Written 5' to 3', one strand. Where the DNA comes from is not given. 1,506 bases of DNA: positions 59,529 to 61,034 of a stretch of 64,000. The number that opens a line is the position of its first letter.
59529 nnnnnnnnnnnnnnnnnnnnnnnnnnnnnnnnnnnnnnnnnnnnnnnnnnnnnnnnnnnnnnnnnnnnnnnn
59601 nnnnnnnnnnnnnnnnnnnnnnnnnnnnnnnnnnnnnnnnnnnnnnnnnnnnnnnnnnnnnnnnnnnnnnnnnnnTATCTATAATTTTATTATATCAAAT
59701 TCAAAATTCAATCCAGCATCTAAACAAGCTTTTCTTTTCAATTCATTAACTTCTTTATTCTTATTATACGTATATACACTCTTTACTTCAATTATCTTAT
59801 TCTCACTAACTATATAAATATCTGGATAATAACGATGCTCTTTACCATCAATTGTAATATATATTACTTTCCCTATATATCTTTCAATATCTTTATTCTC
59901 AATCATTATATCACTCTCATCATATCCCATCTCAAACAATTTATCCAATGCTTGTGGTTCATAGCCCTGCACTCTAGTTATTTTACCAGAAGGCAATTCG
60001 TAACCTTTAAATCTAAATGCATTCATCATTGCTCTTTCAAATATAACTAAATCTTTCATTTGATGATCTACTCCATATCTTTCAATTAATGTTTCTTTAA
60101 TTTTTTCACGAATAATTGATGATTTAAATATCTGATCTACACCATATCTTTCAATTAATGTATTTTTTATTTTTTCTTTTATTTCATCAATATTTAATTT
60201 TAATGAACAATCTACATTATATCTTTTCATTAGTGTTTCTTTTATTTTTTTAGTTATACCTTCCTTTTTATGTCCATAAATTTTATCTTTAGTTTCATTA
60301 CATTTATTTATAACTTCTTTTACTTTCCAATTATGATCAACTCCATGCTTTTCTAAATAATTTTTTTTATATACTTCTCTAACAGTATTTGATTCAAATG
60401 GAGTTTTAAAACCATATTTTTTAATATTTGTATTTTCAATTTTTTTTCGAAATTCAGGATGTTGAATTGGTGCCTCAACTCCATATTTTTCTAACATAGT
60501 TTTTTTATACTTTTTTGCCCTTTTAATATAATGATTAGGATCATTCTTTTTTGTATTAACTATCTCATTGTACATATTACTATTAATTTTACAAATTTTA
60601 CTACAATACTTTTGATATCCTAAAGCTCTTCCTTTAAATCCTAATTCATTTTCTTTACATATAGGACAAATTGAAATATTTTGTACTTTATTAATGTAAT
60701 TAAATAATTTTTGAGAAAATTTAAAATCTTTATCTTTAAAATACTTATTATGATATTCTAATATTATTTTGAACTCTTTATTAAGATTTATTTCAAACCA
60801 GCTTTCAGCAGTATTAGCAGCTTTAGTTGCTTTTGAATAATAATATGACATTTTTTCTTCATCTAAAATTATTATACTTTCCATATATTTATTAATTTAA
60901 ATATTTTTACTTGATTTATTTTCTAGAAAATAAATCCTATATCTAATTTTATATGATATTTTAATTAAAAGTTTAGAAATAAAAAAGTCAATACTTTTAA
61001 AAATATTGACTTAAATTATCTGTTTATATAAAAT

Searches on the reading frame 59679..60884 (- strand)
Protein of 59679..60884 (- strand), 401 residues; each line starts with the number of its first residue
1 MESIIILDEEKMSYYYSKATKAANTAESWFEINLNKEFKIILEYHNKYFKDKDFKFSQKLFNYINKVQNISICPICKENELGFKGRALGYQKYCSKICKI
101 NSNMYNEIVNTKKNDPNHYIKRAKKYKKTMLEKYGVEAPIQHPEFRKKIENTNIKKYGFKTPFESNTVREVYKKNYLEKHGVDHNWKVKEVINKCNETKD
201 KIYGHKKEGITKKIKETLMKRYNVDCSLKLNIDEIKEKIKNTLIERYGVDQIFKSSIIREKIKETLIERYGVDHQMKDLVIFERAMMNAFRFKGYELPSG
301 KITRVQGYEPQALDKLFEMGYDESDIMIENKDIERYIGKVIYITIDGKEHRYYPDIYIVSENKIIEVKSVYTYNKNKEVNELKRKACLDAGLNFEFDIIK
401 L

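Call 62: search_protein_families(library=phrogs, proteins=[window:59679-60884:-], max_evalue=0.001)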
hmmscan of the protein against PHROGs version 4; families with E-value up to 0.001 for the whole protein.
window:59679-60884:- (401 aa): 2 families
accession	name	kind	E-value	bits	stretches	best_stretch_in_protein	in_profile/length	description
phrog_3339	-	DNA, RNA and nucleotide metabolism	7.5e-27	95.6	2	31-174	36-190/536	homing endonuclease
phrog_12131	-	DNA, RNA and nucleotide metabolism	1.3e-12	48.5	1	203-352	99-247/313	homing endonuclease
